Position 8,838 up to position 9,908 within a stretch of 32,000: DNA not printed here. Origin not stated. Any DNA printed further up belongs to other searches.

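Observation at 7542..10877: Tightly coupled string: MqnE/CofH-family radical SAM, QueC, two small membrane proteins and an Nth-type glycosylase, a non-canonical 7-deazaguanine neighbourhood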

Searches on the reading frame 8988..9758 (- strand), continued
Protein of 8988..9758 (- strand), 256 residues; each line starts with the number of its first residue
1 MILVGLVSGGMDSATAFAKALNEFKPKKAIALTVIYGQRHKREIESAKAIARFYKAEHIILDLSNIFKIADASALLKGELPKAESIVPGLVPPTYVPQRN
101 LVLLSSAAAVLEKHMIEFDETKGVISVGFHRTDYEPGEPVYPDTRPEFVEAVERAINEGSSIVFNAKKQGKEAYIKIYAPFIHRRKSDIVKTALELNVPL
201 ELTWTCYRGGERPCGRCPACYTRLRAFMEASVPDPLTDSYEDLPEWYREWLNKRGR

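Call 39: find_homologous_proteins(query=L009:10745-11422:-, max_evalue=0.00001)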
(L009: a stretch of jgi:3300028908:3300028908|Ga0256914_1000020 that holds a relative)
Query L009:10745-11422:- (225 aa): 7671 proteins with E <= 0.00001 among 8000 candidates; the best 120 are listed.
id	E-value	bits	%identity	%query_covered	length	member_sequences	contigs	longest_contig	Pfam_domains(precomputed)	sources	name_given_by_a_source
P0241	3.4e-145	499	99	100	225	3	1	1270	PF04055.28,PF13353.12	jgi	-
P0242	1.8e-85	304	60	100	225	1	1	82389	PF04055.28,PF13353.12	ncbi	-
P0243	3.9e-85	303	63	100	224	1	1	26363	PF04055.28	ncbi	-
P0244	4.9e-83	296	60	98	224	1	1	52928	PF04055.28,PF13353.12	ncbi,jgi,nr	ncbi:MAG: 7-carboxy-7-deazaguanine synthase QueE [Crenarchaeota archaeon]|nr:7-carboxy-7-deazaguanin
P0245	2.7e-80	287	58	99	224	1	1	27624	PF04055.28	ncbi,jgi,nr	ncbi:MAG: 7-carboxy-7-deazaguanine synthase QueE [Crenarchaeota archaeon]|nr:7-carboxy-7-deazaguanin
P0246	1.4e-79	285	59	99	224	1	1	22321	PF04055.28,PF13353.12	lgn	-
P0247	3.2e-79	284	58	98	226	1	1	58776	PF04055.28,PF13353.12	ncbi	-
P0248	2.7e-67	245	52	98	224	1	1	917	PF04055.28,PF13353.12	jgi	-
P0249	7.3e-66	240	51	99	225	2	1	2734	PF04055.28,PF13353.12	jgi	-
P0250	2.9e-64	235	52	99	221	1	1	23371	PF04055.28,PF13353.12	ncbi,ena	-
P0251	1.9e-63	232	51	98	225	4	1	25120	PF04055.28,PF13353.12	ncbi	-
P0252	7.2e-61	224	46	100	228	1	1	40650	PF04055.28,PF13353.12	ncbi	-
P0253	2.5e-58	215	47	98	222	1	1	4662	PF04055.28,PF13353.12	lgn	-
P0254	1.4e-57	213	46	98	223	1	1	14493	PF04055.28,PF13353.12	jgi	jgi:organic radical activating enzyme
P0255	3.6e-57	212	46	98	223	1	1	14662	PF04055.28,PF13353.12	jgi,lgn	jgi:organic radical activating enzyme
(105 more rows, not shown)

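Call 59: find_encoding_contigs(protein=P0140, flank=10000, max_places=1)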
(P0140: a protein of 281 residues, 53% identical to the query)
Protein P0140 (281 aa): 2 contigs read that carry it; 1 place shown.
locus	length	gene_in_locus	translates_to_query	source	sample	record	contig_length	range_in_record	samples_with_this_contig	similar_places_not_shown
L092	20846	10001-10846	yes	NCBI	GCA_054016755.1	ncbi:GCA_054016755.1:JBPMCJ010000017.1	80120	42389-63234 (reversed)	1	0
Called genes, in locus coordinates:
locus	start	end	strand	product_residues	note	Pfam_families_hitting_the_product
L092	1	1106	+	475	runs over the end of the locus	PF12838:Fer4_7 (faint), PF13187:Fer4_9 (faint), PF12797:Fer4_2 (faint), PF13183:Fer4_8, PF13534:Fer4_17, PF02754:CCG (faint)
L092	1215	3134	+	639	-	PF27537:HoxH (faint), PF00374:NiFeSe_Hases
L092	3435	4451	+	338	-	PF00070:Pyr_redox (faint), PF07992:Pyr_redox_2, PF13450:NAD_binding_8 (weak), PF13738:Pyr_redox_3 (faint)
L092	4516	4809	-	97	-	-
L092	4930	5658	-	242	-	-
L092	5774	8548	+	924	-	-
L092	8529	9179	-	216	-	PF00702:Hydrolase, PF12710:HAD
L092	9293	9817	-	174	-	-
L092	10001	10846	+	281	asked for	PF06508:QueC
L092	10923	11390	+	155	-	PF00300:His_Phos_1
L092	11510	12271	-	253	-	-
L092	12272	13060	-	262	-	PF00106:adh_short, PF08659:KR, PF23441:SDR, PF13561:adh_short_C2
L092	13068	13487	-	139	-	PF11969:DcpS_C, PF01230:HIT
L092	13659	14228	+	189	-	PF09970:DUF2204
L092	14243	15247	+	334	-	PF10432:bact-PGI_C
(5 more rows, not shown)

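Call 66: search_solved_structures(query=window:8988-9758:-, max_evalue=0.00001, show_alignments=1)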
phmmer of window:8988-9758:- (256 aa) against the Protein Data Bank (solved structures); distinct sequences matched with E-value up to 0.00001: 2.
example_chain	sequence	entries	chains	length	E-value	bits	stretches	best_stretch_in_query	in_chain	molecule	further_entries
3bl5_A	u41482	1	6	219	1.9e-19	74.1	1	6-230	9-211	Queuosine biosynthesis protein queC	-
2pg3_A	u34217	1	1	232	4.8e-16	62.9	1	6-227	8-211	Queuosine biosynthesis protein queC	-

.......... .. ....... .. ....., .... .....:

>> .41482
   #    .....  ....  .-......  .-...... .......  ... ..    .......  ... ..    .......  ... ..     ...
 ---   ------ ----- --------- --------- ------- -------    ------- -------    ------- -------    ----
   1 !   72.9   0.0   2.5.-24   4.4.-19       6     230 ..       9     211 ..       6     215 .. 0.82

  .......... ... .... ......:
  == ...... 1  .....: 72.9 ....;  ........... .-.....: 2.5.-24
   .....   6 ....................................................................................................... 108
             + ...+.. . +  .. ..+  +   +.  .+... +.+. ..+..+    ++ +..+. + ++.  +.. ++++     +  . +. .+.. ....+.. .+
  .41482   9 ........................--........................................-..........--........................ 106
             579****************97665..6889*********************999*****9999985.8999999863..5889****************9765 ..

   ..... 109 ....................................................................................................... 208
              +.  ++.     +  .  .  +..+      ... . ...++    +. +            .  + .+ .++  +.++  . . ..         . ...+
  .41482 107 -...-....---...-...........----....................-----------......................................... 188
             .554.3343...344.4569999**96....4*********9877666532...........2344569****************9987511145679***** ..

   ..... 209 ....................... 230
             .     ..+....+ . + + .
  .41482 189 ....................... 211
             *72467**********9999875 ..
